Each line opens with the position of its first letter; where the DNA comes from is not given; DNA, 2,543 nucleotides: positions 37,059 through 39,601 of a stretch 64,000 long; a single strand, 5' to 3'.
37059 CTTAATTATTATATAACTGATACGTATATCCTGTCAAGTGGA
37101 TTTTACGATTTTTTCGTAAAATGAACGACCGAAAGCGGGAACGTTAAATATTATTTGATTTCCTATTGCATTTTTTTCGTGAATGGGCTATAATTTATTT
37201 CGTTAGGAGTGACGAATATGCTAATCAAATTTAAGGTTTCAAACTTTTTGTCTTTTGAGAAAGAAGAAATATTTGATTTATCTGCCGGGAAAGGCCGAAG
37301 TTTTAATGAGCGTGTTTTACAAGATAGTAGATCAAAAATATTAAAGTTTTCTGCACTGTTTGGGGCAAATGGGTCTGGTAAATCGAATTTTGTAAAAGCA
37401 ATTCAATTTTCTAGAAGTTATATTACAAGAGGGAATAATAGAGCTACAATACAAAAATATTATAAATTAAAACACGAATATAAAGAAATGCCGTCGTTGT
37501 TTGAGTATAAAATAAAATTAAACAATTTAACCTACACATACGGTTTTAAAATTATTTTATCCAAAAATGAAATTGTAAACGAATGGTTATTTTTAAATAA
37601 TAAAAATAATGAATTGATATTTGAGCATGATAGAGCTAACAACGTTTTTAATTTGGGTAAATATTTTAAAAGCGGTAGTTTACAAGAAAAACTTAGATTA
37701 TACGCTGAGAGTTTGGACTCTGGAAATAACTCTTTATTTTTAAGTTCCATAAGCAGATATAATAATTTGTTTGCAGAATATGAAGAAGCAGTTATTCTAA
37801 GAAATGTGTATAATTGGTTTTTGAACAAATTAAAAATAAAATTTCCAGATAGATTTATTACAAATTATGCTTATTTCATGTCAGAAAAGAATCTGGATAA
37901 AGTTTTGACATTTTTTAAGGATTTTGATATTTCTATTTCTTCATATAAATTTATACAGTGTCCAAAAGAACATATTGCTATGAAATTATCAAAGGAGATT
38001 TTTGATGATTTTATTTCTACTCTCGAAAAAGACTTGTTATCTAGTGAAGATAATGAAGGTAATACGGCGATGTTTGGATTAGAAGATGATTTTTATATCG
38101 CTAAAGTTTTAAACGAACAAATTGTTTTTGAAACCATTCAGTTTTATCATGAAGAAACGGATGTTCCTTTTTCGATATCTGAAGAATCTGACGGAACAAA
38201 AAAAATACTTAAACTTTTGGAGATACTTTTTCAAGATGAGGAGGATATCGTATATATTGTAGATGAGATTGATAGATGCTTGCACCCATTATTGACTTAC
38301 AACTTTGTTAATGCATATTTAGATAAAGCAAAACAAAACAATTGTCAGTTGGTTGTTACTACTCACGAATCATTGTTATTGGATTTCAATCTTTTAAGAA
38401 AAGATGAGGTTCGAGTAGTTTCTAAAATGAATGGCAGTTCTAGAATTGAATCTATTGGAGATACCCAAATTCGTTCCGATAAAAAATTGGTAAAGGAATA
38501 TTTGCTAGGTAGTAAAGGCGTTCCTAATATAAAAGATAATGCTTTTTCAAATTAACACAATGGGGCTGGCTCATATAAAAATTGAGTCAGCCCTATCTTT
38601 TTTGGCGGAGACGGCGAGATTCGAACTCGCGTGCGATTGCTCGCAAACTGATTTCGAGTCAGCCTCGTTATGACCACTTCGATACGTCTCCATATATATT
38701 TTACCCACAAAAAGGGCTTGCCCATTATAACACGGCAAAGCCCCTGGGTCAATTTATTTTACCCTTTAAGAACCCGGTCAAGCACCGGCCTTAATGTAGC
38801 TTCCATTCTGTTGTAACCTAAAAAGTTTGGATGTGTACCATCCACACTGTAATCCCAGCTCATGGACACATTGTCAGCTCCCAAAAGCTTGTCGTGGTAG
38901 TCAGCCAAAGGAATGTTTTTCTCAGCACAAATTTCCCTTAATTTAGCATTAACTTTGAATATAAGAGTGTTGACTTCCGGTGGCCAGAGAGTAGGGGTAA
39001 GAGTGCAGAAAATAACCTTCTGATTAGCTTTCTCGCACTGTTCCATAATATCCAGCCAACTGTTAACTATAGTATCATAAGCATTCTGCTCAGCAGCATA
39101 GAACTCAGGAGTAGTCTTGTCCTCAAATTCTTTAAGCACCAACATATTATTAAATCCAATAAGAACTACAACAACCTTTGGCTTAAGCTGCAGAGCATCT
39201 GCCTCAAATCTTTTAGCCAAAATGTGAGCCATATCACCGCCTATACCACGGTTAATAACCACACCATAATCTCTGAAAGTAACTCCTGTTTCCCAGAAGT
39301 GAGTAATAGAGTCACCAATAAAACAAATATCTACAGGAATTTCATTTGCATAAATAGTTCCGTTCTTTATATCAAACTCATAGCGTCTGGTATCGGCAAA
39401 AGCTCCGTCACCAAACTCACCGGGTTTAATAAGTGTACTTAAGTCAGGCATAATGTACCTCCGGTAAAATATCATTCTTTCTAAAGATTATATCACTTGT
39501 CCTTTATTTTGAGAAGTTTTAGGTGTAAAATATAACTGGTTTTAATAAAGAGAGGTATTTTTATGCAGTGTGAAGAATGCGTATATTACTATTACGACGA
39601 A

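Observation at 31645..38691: Defence-type island inserted next to tRNA-Ser: class II Fic + MmeI-family type IIL RM enzyme + AT-rich orphan gene + DUF3892 + stand-alone AAA_15/21 ATPase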

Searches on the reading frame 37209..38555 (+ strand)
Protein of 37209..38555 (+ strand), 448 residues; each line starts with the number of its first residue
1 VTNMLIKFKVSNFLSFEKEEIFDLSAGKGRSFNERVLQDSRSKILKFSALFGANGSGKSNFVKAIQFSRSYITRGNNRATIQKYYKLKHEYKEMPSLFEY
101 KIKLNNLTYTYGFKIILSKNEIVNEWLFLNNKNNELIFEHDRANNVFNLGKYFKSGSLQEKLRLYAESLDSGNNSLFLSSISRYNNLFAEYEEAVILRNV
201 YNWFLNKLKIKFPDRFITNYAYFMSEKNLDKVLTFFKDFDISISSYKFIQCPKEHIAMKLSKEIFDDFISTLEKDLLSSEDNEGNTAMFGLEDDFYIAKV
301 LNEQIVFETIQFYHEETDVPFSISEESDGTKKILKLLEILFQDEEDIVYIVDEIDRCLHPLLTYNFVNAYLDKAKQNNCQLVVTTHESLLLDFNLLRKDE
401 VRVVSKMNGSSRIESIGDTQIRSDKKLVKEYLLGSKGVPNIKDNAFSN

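Call 4: search_protein_families(library=pfam, proteins=[window:37209-38555:+], max_evalue=0.01)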
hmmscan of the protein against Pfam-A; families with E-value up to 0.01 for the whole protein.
window:37209-38555:+ (448 aa): 3 families
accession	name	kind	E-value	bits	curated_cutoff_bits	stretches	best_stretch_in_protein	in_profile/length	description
PF13304.12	AAA_21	-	2.9e-25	90.4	27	1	47-392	1-304/304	AAA domain, putative AbiEii toxin, Type IV TA system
PF02463.25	SMC_N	-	1.2e-07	31.8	40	1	46-391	25-202/220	RecF/RecN/SMC N terminal domain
PF13175.12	AAA_15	-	4e-07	30.4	32.1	1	4-386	1-369/374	AAA ATPase domain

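Call 5: search_protein_families(library=padloc, proteins=[window:37209-38555:+], max_evalue=0.01)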
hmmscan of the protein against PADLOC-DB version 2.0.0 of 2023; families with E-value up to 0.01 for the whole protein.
window:37209-38555:+ (448 aa): 55 families (the best 25 are shown)
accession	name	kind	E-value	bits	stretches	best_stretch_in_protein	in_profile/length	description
PDLC02335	AbiLi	-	3.8e-66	221.4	1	2-445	47-291/326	AbiLi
PDLC02980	AriA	-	8.7e-27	92.9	1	47-392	1-304/304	-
PDLC04176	HEC-01A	-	4e-23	80.4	2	46-234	24-201/371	-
PDLC04178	HEC-01A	-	6.3e-22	76.2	2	311-420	246-360/399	-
PDLC04426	PDC-M12A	-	2.4e-21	74.5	2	4-146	1-135/369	-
PDLC04182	HEC-01A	-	1.5e-16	58.4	2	310-420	270-379/406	-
PDLC04177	HEC-01A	-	1.2e-15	55.4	2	299-434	249-380/393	-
PDLC04175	HEC-01A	-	7.7e-15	52.8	2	294-433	218-349/363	-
PDLC04391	PDC-M07A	-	7.3e-14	49.6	2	306-434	264-393/412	-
PDLC04392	PDC-M07A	-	1.4e-13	48.7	2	320-418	280-381/432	-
PDLC04393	PDC-M07A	-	1.3e-12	45.5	2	326-419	288-384/435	-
PDLC04179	HEC-01A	-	1.1e-11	42.5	2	308-417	322-429/459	-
PDLC04183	HEC-01A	-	2.9e-11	41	1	321-422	280-378/402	-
PDLC04144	HEC-01B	-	8.8e-10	36.2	1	309-420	260-369/395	-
PDLC04135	mad3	-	1.6e-09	35.8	1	42-418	18-352/374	mads_3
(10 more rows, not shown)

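Call 6: search_protein_families(library=ncbifam, proteins=[window:37209-38555:+], max_evalue=0.01)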
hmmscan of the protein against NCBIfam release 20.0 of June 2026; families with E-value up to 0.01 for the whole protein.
window:37209-38555:+ (448 aa): 2 families
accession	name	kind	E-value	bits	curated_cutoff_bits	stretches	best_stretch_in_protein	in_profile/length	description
NF047739.1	antiphage_MADS3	equivalog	1.9e-06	27.3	420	1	35-97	11-74/427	methylation-associated defense system AAA family ATPase MAD3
TIGR01978.1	sufC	equivalog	9.1e-05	22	212.8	0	47-90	28-72/243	Fe-S cluster assembly ATPase SufC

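Call 57: search_solved_structures(query=window:37209-38555:+, max_evalue=0.001)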
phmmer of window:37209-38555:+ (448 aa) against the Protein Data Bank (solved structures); distinct sequences matched with E-value up to 0.001: 0.

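Call 76: search_protein_families(library=phrogs, proteins=[window:37209-38555:+], max_evalue=0.01)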
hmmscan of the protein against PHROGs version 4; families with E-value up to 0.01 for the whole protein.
window:37209-38555:+ (448 aa): 4 families
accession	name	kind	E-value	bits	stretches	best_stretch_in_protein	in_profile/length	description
phrog_5836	-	unknown function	2e-41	143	1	4-445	5-408/1071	-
phrog_19212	-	unknown function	1.7e-10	41.2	1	281-413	297-429/550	-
phrog_3940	-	unknown function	4e-06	26.9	1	325-391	224-299/537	-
phrog_4747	-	unknown function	2e-05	24.9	0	46-67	23-44/610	-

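Call 96: search_dna_similar(query=window:37218-38555:+, collection=plasmids, mode=protein, max_evalue=1e-10, max_rows=25)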
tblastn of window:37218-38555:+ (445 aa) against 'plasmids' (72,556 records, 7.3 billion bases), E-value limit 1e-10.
Records with a match: 63; places in all: 65; records where one place covers at least 80% of the query: 63.
Best place of each record, by identity: <60% 63.
By first word of the organism name: Klebsiella 18; Acinetobacter 13; Enterococcus 6; Clostridium 4; Agrobacterium 3; Escherichia 3; Psychrobacter 2; Rhizobium 2; Persicobacter 2; Fusobacterium 1; and 9 more.
By predicted mobility (MOB-suite, as given by PLSDB): mobilizable 30; non-mobilizable 27; conjugative 6.
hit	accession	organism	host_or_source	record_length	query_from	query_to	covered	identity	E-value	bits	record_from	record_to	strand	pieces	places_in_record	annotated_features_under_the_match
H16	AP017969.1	Fusobacterium varium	Homo sapiens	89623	1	439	99%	34.6%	4e-48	184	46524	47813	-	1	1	hypothetical protein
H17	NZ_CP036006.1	Bacillus mycoides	cell culture,soil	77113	1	439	99%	32.6%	8e-57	209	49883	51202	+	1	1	AAA family ATPase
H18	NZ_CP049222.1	Agrobacterium tumefaciens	Clematis,cell culture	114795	1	435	98%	31.5%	5e-35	145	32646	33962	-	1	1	AAA family ATPase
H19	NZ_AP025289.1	Treponema saccharophilum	-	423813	1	440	99%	30.2%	2e-44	173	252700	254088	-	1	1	AAA family ATPase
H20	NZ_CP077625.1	Clostridium estertheticum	single colony,bovine feces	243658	1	443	100%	28.0%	2e-24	114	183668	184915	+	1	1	ATP-binding protein | RloB family protein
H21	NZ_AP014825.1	Geminocystis sp. NIES-3709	-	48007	1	438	98%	28.2%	2e-35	147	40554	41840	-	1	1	ATP-binding protein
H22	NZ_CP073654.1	Clostridium beijerinckii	cell culture,fermentation bioreactor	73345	1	439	99%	27.7%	2e-20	101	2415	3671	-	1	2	ATP-binding protein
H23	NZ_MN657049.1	Psychrobacter sp.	-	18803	1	438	98%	27.7%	2e-17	92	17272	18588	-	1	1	ATP-binding protein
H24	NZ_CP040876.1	Enterococcus faecium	Homo sapiens,cell culture,feces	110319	1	438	98%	27.4%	1e-13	81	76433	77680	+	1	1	ATP-binding protein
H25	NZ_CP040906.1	Enterococcus faecium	Homo sapiens,cell culture,feces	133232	1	438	98%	27.4%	1e-13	81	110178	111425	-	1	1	ATP-binding protein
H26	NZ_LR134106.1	Enterococcus faecium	-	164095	1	438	98%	27.4%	1e-13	81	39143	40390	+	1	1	ATP-binding protein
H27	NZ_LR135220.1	Enterococcus faecium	-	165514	1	438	98%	27.4%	1e-13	81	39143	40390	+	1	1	ATP-binding protein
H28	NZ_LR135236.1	Enterococcus faecium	-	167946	1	438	98%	27.4%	1e-13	81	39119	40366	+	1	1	ATP-binding protein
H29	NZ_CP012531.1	Psychrobacter sp. P2G3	Botryllus sp.,Single cell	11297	1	438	98%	27.1%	3e-15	86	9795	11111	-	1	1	ATP-binding protein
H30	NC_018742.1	Emticicia oligotrophica DSM 17448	warm spring water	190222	1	436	98%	26.8%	1e-19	99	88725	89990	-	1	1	ATP-binding protein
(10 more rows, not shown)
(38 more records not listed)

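Call 97: get_annotated_region(hit=H17, flank=3000)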
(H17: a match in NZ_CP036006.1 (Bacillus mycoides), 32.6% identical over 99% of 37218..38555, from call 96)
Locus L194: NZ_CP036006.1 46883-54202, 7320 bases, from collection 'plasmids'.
description: Bacillus mycoides strain BPN37/2 plasmid p77
organism: Bacillus mycoides (NCBI taxid 1405)
taxonomy: Bacteria; Bacillota; Bacilli; Bacillales; Bacillaceae; Bacillus; Bacillus mycoides
host: -; source: cell culture,soil; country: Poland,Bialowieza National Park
typing (MOB-suite, as given by PLSDB): non-mobilizable; replicon rep_cluster_1396
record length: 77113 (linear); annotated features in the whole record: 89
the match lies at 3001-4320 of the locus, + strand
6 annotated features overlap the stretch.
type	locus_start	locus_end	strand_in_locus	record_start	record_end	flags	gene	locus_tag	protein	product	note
CDS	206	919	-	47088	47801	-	-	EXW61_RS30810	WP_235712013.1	hypothetical protein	-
CDS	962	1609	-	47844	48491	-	-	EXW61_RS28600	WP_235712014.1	hypothetical protein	-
CDS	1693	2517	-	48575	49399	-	-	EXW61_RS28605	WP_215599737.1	hypothetical protein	-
CDS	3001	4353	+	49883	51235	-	-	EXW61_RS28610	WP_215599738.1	AAA family ATPase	-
CDS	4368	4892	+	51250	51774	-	-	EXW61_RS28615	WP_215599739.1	hypothetical protein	-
CDS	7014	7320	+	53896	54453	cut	-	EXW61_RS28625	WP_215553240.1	hypothetical protein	-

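Call 98: get_annotated_region(hit=H20, flank=3000)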
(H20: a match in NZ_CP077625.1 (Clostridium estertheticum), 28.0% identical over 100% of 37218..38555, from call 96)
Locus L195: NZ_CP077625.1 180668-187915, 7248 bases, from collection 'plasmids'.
description: Clostridium estertheticum strain CF008 plasmid pCF008-A, complete sequence
organism: Clostridium estertheticum (NCBI taxid 238834)
taxonomy: Bacteria; Bacillota; Clostridia; Eubacteriales; Clostridiaceae; Clostridium; Clostridium estertheticum
host: -; source: single colony,bovine feces; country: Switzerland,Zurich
typing (MOB-suite, as given by PLSDB): non-mobilizable
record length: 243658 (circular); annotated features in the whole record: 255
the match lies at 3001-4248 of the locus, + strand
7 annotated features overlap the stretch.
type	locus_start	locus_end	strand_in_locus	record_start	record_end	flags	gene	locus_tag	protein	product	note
CDS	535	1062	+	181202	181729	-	-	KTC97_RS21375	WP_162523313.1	PadR family transcriptional regulator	-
CDS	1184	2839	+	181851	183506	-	-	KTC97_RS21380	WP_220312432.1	MFS transporter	-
CDS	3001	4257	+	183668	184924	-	-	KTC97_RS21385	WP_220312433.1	ATP-binding protein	-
CDS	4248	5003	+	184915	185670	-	-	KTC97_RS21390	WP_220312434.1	RloB family protein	-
CDS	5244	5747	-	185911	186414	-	-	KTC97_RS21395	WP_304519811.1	YbhB/YbcL family Raf kinase inhibitor-like protein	-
CDS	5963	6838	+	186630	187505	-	-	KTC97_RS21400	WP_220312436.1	LysR family transcriptional regulator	GO:0006355 - regulation of DNA-templated transcription [Evidence IEA]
CDS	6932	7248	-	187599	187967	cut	-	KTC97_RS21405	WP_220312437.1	MerR family transcriptional regulator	GO:0006355 - regulation of DNA-templated transcription [Evidence IEA]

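Call 99: get_annotated_region(hit=H16, flank=3000)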
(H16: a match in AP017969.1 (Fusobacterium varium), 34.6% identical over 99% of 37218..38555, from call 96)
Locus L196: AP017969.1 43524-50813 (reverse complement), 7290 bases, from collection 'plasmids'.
description: Fusobacterium varium Fv113-g1 plasmid pFV113-g1-1 DNA, complete genome
organism: Fusobacterium varium (NCBI taxid 856)
taxonomy: Bacteria; Fusobacteriota; Fusobacteriia; Fusobacteriales; Fusobacteriaceae; Fusobacterium; Fusobacterium varium
host: -; source: Homo sapiens; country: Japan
typing (MOB-suite, as given by PLSDB): mobilizable; relaxase MOBQ
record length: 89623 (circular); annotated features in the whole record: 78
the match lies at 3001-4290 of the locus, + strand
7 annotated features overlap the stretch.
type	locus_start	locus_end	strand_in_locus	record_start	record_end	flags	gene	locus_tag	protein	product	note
CDS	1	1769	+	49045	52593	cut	-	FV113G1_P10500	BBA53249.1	autotransporter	-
CDS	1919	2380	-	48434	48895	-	-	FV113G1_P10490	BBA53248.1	putative transposase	-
CDS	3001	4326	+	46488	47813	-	-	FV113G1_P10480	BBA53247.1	hypothetical protein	-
CDS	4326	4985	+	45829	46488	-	-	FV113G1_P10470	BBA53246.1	hypothetical protein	-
CDS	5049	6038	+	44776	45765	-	-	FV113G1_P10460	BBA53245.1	hypothetical protein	-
CDS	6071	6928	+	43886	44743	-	-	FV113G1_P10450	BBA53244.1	hypothetical protein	-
CDS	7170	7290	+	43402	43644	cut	-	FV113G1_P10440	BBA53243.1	hypothetical protein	-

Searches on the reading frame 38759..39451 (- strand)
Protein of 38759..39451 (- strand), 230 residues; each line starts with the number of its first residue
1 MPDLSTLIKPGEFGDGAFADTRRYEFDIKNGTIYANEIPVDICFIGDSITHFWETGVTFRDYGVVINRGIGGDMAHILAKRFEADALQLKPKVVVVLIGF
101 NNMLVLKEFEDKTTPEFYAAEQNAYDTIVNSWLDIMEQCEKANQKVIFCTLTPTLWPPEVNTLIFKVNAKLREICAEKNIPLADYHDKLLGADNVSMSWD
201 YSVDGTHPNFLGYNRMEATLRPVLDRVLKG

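Call 74: find_encoding_contigs(protein=window:38759-39451:-, flank=10000, max_places=10)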
Protein window:38759-39451:- (230 aa): 22 contigs read that carry it; 10 places shown.
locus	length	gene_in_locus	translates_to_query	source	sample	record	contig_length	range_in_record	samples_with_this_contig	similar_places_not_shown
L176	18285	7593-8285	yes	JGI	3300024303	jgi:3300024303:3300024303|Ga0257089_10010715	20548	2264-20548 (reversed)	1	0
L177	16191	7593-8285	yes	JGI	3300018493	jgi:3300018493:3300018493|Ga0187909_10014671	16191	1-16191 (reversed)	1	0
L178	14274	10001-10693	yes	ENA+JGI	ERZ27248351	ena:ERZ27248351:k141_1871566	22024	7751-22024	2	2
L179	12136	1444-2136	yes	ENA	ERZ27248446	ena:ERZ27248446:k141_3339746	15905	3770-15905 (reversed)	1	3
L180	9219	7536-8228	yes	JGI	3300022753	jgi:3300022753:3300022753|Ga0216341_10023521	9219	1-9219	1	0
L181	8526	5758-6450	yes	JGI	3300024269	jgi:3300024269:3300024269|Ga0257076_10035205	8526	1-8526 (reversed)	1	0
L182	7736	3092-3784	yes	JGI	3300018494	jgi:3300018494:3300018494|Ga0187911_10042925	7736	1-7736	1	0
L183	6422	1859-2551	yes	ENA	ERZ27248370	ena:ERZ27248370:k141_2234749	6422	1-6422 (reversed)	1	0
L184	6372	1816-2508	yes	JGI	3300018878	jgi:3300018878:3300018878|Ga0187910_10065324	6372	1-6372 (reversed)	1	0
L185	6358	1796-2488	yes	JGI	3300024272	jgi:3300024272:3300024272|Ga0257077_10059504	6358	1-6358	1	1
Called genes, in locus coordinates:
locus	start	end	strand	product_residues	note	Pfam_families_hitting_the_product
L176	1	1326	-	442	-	?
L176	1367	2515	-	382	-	PF00404:Dockerin_1, PF00753:Lactamase_B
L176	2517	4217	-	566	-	PF02837:Glyco_hydro_2_N (weak), PF02836:Glyco_hydro_2_C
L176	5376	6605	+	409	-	PF00291:PALP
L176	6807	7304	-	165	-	PF01243:PNPOx_N, PF12900:Pyridox_ox_2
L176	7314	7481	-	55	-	PF20076:DUF6472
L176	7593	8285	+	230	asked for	PF00657:Lipase_GDSL, PF13472:Lipase_GDSL_2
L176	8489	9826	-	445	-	PF13175:AAA_15, PF02463:SMC_N (weak), PF13304:AAA_21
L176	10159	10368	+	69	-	-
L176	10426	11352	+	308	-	PF28123:DUF8370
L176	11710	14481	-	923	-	PF20464:MmeI_N, PF20465:MmeI_hel, PF02384:N6_Mtase (faint), PF20473:MmeI_Mtase, PF07669:Eco57I, PF20466:MmeI_TRD, PF20467:MmeI_C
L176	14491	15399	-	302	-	PF02661:Fic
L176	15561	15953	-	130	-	-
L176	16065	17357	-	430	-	PF00999:Na_H_Exchanger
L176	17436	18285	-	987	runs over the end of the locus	PF19543:GH123_N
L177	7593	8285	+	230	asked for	PF00657:Lipase_GDSL, PF13472:Lipase_GDSL_2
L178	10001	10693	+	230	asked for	PF00657:Lipase_GDSL, PF13472:Lipase_GDSL_2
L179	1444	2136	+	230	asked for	PF00657:Lipase_GDSL, PF13472:Lipase_GDSL_2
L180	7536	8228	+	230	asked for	PF00657:Lipase_GDSL, PF13472:Lipase_GDSL_2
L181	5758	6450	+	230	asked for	PF00657:Lipase_GDSL, PF13472:Lipase_GDSL_2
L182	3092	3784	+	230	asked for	PF00657:Lipase_GDSL, PF13472:Lipase_GDSL_2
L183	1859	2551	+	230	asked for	PF00657:Lipase_GDSL, PF13472:Lipase_GDSL_2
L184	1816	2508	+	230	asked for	PF00657:Lipase_GDSL, PF13472:Lipase_GDSL_2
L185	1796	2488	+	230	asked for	PF00657:Lipase_GDSL, PF13472:Lipase_GDSL_2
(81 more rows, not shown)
